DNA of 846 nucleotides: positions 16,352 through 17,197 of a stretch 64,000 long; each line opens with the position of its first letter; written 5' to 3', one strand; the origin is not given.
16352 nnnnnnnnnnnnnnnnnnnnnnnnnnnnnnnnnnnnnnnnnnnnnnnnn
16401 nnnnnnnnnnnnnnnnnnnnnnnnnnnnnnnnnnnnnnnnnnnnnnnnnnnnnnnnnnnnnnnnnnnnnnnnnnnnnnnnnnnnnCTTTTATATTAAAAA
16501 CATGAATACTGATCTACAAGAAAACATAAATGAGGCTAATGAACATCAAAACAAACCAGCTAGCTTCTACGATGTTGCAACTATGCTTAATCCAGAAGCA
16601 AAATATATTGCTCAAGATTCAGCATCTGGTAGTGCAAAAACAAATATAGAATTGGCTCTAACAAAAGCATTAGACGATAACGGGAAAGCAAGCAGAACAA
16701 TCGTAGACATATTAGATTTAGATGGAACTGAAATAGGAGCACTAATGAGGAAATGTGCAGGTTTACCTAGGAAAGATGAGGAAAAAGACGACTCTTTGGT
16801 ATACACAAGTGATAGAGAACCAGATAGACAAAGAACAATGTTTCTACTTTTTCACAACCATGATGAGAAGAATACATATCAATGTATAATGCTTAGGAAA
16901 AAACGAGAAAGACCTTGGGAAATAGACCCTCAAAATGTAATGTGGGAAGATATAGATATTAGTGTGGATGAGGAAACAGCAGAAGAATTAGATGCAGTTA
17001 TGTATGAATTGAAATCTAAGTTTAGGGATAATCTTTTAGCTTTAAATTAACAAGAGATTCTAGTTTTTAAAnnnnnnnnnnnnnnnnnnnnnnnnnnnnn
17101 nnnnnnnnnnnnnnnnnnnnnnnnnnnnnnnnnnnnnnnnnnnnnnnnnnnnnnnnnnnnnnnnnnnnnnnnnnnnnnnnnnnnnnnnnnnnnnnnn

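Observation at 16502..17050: Unknown 182-aa acidic ORF inserted inside the gyrB-gyrA operon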

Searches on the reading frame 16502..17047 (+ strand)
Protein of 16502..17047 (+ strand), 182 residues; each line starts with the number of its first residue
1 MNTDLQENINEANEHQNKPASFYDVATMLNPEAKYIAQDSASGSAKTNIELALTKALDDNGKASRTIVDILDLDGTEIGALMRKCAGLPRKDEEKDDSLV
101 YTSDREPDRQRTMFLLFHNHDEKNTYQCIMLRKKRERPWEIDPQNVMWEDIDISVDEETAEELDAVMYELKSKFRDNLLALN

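Call 3: search_protein_families(library=pfam, proteins=[window:16502-17047:+], max_evalue=10)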
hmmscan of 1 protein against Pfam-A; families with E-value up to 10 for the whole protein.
window:16502-17047:+ (182 aa): 1 family
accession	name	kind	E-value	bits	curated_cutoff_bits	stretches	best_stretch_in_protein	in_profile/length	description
PF17540.7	DUF5457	-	0.11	13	25.2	1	129-162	13-46/89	Family of unknown function (DUF5457)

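Call 4: search_protein_families(library=ncbifam, proteins=[window:16502-17047:+], max_evalue=10)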
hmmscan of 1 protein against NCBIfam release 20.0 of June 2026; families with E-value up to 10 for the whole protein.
window:16502-17047:+ (182 aa): 0 families

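Call 5: search_solved_structures(query=window:16502-17047:+, max_evalue=10)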
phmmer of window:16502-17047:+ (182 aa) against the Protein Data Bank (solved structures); distinct sequences matched with E-value up to 10: 1.
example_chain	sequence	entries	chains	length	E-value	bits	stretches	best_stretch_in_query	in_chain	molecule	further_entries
31cj_A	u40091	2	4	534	2.4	11.4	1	5-72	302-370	Aerotaxis receptor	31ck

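Call 7: find_homologous_proteins(query=window:16502-17047:+, max_evalue=0.01)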
Query window:16502-17047:+ (182 aa): 1 proteins with E <= 0.01 among 63 candidates.
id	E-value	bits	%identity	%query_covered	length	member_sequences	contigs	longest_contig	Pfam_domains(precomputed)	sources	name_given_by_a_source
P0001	3.0e-115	400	100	100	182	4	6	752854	-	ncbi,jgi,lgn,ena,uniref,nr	ncbi:TPA: hypothetical protein GX533_00215 [Candidatus Dojkabacteria bacterium]|jgi:hypothetical pro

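Call 14: search_protein_representatives(protein=window:16502-17047:+)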
Query: 182 residues. Proteins with E-value up to 0.001 (for the whole library): 4; up to 1e-10: 2; up to 1e-30: 1. The best 4 are listed.
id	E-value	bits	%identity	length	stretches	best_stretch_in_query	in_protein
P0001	9.6e-116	400.0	100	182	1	1-182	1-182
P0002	5.8e-12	62.3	34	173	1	19-170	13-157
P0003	4.2e-09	53.0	29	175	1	16-179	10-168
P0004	6.5e-04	36.1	27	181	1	19-167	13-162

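Call 25: find_related_loci(query=A1, collection=viral_contigs, flank=5000)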
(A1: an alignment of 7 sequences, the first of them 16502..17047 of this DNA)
Query A1 (182 aa) in viral_contigs; peptide patterns used: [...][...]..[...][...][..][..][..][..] (x = any residue, [..] = any of these).
48 stretches matched a pattern, but none encodes a relative of the query by tblastn (E <= 1e-3).

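Call 29: find_homologous_proteins(query=A1, max_evalue=1)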
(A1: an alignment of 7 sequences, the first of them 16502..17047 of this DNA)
Query A1 (7 sequences) (182 aa, profile of the alignment): 9 proteins with E <= 1 among 2183 candidates.
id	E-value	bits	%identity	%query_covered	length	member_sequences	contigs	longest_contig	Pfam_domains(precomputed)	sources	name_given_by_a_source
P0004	2.5e-71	257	28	80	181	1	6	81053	-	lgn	-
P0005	8.5e-69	249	33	93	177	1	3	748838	-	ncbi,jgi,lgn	ncbi:MAG: hypothetical protein ACOX0R_02790 [Candidatus Dojkabacteria bacterium]|jgi:hypothetical pr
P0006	2.0e-65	238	32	89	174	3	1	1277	-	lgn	-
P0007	3.8e-65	237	31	89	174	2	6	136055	-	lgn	-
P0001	2.3e-63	231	100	100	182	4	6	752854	-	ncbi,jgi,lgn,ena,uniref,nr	ncbi:TPA: hypothetical protein GX533_00215 [Candidatus Dojkabacteria bacterium]|jgi:hypothetical pro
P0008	2.7e-51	192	22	55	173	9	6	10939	-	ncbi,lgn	-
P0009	1.5e-41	160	23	70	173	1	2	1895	-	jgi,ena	-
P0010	6.8e-39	151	-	-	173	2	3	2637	-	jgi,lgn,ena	-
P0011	7.4e-31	125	25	62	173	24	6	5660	-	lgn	-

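Call 37: predict_structure(alignment_id=A4)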
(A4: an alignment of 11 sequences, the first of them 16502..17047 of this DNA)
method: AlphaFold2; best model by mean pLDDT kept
length: 182 residues; sequences in the alignment: 11
mean_pLDDT: 72.3   pTM: 0.68
mean pLDDT of the five models: 72.3, 70.6, 70.6, 70.4, 70.2
residues with pLDDT >= 90: 16; 70-90: 106; 50-70: 27; < 50: 33
segments of 3 or more residues with pLDDT < 50: 1-16, 94-108
pLDDT, mean of each block of 10 residues (from residue 1): 43 51 85 81 80 86 83 74 71 44 44 80 81 78 56 82 90 91 81
secondary structure, 60 per line:
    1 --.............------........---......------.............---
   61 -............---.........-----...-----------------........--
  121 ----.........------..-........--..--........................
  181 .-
elements in order: H3-15 H22-29 H33-38 H45-57 H62-73 H77-85 E111-118 E125-133 H143-150 H157-181

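Call 39: search_protein_families(library=phrogs, proteins=[window:16502-17047:+], max_evalue=1)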
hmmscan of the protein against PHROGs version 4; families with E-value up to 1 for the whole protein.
window:16502-17047:+ (182 aa): 1 family
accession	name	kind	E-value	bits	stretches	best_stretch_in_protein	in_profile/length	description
phrog_16402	-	unknown function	0.25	12.4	1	76-101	3-29/48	-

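Call 47: fold_search(model_id=the predicted structure, library=viral)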
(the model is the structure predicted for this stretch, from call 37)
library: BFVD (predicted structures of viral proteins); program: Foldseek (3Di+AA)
matches with E <= 10: 455; with E <= 0.001: 0
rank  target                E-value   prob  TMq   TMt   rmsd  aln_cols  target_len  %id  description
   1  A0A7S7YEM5            1.8e-01  0.16  0.21  0.06  14.7       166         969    9  OTU domain-containing protein [Medusavirus stheno T3]
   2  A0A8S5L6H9            2.5e-01  0.09  0.15  0.06  16.5       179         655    9  Uncharacterized protein [Myoviridae sp. ctA4D8]
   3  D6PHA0                6.2e-01  0.23  0.17  0.17   7.4        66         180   14  (no name in the UniProt tables at hand)
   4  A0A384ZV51            6.5e-01  0.41  0.20  0.14   7.0        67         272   10  (no name in the UniProt tables at hand)
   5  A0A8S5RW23            6.9e-01  0.08  0.19  0.15  13.8       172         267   13  Uncharacterized protein [Siphoviridae sp. ctHip2]
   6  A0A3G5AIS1            7.3e-01  0.07  0.14  0.06  13.1       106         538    6  ATPase AAA-type core domain-containing protein [Sylvanvirus sp.]
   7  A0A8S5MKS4            8.2e-01  0.15  0.18  0.25   6.1        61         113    6  Uncharacterized protein [Siphoviridae sp. ctXZx16]
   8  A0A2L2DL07            8.2e-01  0.10  0.21  0.28  13.6       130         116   11  Uncharacterized protein [Acanthamoeba polyphaga mimivirus]
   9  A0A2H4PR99            8.2e-01  0.07  0.18  0.20  17.4       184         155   11  Uncharacterized protein [Proteus phage PM87]
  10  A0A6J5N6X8            8.6e-01  0.08  0.14  0.22  19.3        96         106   10  Uncharacterized protein [uncultured Caudovirales phage]
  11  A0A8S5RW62            9.6e-01  0.06  0.16  0.21  16.8       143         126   11  Uncharacterized protein [Siphoviridae sp. ctHip2]
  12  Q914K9                1.1e+00  0.13  0.16  0.35   8.7        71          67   11  Uncharacterized protein 21 [Sulfolobus islandicus filamentous virus (isolate Iceland/Hveragerdi)]
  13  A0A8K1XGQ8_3          1.1e+00  0.07  0.14  0.03  10.3        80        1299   12  (no name in the UniProt tables at hand)
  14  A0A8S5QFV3            1.1e+00  0.05  0.13  0.18  15.7       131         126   11  Uncharacterized protein [Myoviridae sp. ctn8H20]
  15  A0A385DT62            1.2e+00  0.14  0.18  0.28  10.8        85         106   10  Uncharacterized protein [Bacteroides phage crAss001]
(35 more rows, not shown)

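Call 48: fold_search(model_id=the predicted structure, library=pdb)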
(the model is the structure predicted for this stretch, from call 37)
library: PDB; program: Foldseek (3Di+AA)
matches with E <= 10: 77; with E <= 0.001: 0
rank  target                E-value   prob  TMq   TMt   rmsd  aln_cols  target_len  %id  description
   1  8dg5_K                1.4e+00  0.06  0.15  0.12  12.6       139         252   12  Structural Basis of MicroRNA Biogenesis by Dicer-1 and Its Partner Protein Loqs-PB - complex IIb (released 2022-11-16)
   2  8dga_K                2.5e+00  0.03  0.15  0.15  25.4       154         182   10  Structural Basis of MicroRNA Biogenesis by Dicer-1 and Its Partner Protein Loqs-PB - complex IV (released 2022-11-16)
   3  5cuu_A                3.2e+00  0.06  0.15  0.08  28.8        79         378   11  Crystal structure of Trypanosoma cruzi Vacuolar Soluble Pyrophosphatases in complex with bisphosphonate inhibitor BPH- (released 2016-03-02)
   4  11hy                  3.2e+00  0.02  0.17  0.18  19.0       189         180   13  Crystal Structure of an exported phospholipid binding protein from Bordetella pertussis in complex with Di-palmitoyl-3-s (released 2026-03-11)
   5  5mmj_y                3.3e+00  0.04  0.13  0.19   9.2        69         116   10  Structure of the small subunit of the chloroplast ribosome (released 2017-01-11)
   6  8dg7_K                3.3e+00  0.04  0.15  0.15  12.7       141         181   11  Structural Basis of MicroRNA Biogenesis by Dicer-1 and Its Partner Protein Loqs-PB - complex III (released 2022-11-16)
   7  9r2r_B                3.5e+00  0.06  0.19  0.23   8.5        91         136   15  De novo designed M7 protein fold (released 2025-05-14)
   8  8ee4_C                3.5e+00  0.06  0.18  0.09  14.1       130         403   15  Structure of PtuA (released 2024-01-03)
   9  7zj1_B                3.5e+00  0.03  0.12  0.20  10.4        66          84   14  Crystal structure of ADAR1-dsRBD3 dimer (released 2023-10-25)
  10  7zj1_A                3.7e+00  0.03  0.12  0.21  10.3        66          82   14  Crystal structure of ADAR1-dsRBD3 dimer (released 2023-10-25)
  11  8dfv_K                3.7e+00  0.03  0.14  0.11  15.5       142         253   13  Structural Basis of MicroRNA Biogenesis by Dicer-1 and Its Partner Protein Loqs-PB - complex IIa (released 2022-11-16)
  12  3ron_B                3.9e+00  0.08  0.12  0.10   2.7        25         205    8  Crystal Structure and Hemolytic Activity of the Cyt1Aa Toxin from Bacillus thuringiensis subsp. israelensis (released 2011-10-12)
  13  6t1a                  3.9e+00  0.03  0.13  0.11  12.4        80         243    8  Structure of mosquitocidal Cyt1Aa protoxin obtained by Serial Femtosecond Crystallography on in vivo grown crystals at p (released 2020-10-14)
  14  7ui9_q                3.9e+00  0.02  0.16  0.08  21.8       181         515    8  Core Mediator-PICearly (Copy A) (released 2023-02-15)
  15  5tz5_A                4.2e+00  0.16  0.15  0.10   1.9        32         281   12  Crystal Structure of CurK Dehydratase H996F Inactive Mutant (released 2017-01-11)
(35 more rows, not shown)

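Call 49: find_encoding_contigs(protein=P0007, flank=5000, max_places=3)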
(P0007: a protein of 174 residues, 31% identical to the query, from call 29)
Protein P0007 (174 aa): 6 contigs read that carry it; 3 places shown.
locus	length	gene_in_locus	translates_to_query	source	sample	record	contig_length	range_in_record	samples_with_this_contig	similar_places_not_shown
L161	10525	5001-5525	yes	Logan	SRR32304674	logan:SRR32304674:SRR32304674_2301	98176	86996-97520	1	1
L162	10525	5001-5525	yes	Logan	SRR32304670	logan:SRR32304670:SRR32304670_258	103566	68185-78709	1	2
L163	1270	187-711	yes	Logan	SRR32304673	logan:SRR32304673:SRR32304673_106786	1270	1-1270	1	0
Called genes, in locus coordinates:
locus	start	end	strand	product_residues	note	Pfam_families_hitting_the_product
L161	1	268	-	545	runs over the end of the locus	PF00437:T2SSE, PF13191:AAA_16 (faint)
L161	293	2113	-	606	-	PF05157:MshEN, PF00437:T2SSE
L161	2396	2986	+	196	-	PF13177:DNA_pol3_delta2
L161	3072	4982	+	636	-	PF02518:HATPase_c, PF00204:DNA_gyraseB, PF01751:Toprim, PF00986:DNA_gyraseB_C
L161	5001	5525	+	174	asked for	-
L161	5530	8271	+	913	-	PF00521:DNA_topoisoIV, PF03989:DNA_gyraseA_C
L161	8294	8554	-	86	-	-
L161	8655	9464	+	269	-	PF02557:VanY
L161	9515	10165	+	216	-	PF04203:Sortase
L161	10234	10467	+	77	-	-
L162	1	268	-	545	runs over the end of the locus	PF00437:T2SSE, PF13191:AAA_16 (faint)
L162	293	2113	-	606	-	PF05157:MshEN, PF00437:T2SSE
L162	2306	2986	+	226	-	PF13177:DNA_pol3_delta2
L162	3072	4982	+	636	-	PF02518:HATPase_c, PF00204:DNA_gyraseB, PF01751:Toprim, PF00986:DNA_gyraseB_C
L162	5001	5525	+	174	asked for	-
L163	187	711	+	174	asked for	-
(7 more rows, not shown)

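Call 50: find_encoding_contigs(protein=P0004, flank=5000, max_places=3)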
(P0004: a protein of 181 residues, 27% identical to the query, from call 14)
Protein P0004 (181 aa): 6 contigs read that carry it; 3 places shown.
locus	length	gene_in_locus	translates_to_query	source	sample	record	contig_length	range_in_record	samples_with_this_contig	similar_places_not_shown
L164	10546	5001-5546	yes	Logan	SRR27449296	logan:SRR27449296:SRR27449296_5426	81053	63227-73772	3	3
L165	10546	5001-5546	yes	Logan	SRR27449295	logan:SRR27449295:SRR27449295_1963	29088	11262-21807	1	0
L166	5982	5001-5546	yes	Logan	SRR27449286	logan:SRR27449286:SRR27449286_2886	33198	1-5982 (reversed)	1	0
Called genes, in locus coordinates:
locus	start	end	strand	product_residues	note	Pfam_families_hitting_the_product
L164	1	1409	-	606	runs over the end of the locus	PF05157:MshEN, PF00437:T2SSE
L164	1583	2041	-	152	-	-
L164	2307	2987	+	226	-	PF13177:DNA_pol3_delta2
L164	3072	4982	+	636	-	PF02518:HATPase_c, PF00204:DNA_gyraseB, PF01751:Toprim, PF00986:DNA_gyraseB_C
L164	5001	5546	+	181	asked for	-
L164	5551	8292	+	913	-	PF00521:DNA_topoisoIV, PF03989:DNA_gyraseA_C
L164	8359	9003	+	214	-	-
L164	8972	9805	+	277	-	PF08843:AbiEii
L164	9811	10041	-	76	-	-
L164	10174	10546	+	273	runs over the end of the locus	PF02557:VanY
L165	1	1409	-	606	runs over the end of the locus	PF05157:MshEN, PF00437:T2SSE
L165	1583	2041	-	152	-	-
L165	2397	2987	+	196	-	PF13177:DNA_pol3_delta2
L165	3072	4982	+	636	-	PF02518:HATPase_c, PF00204:DNA_gyraseB, PF01751:Toprim, PF00986:DNA_gyraseB_C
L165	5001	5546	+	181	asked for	-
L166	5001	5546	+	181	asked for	-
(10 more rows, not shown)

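Call 51: find_encoding_contigs(protein=P0011, flank=5000, max_places=3)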
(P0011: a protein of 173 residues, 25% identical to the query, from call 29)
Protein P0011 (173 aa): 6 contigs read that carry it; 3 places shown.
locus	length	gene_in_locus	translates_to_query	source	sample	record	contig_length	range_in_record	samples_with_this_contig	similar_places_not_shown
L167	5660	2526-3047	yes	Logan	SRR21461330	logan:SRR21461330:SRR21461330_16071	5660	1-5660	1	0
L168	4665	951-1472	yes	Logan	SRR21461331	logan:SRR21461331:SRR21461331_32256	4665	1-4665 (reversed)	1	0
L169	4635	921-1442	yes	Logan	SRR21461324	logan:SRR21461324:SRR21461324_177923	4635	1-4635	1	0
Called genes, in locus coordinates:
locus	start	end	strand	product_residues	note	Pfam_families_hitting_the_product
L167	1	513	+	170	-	?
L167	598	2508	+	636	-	PF02518:HATPase_c, PF00204:DNA_gyraseB, PF01751:Toprim, PF00986:DNA_gyraseB_C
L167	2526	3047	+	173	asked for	-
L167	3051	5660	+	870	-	?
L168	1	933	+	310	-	?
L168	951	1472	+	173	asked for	-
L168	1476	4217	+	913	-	PF00521:DNA_topoisoIV, PF03989:DNA_gyraseA_C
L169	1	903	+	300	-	?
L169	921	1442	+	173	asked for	-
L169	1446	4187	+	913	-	PF00521:DNA_topoisoIV, PF03989:DNA_gyraseA_C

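Call 67: search_solved_structures(query=A4, max_evalue=10)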
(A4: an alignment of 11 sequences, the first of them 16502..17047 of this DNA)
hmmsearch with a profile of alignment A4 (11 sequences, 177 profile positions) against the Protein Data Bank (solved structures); distinct sequences matched with E-value up to 10: 3.
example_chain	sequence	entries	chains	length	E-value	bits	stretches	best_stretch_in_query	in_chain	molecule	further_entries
2kkm_A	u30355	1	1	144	0.25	14.3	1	29-114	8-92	Translation machinery-associated protein 16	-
8hfr_sm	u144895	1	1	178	0.36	13.8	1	29-114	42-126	Translation machinery-associated protein 16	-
2wss_T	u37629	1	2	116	1.6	11.6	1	73-162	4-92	ATP SYNTHASE SUBUNIT B, MITOCHONDRIAL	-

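Call 69: search_protein_families(library=padloc, proteins=[window:16502-17047:+], max_evalue=1)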
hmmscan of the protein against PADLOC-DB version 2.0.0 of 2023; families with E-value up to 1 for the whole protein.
window:16502-17047:+ (182 aa): 0 families
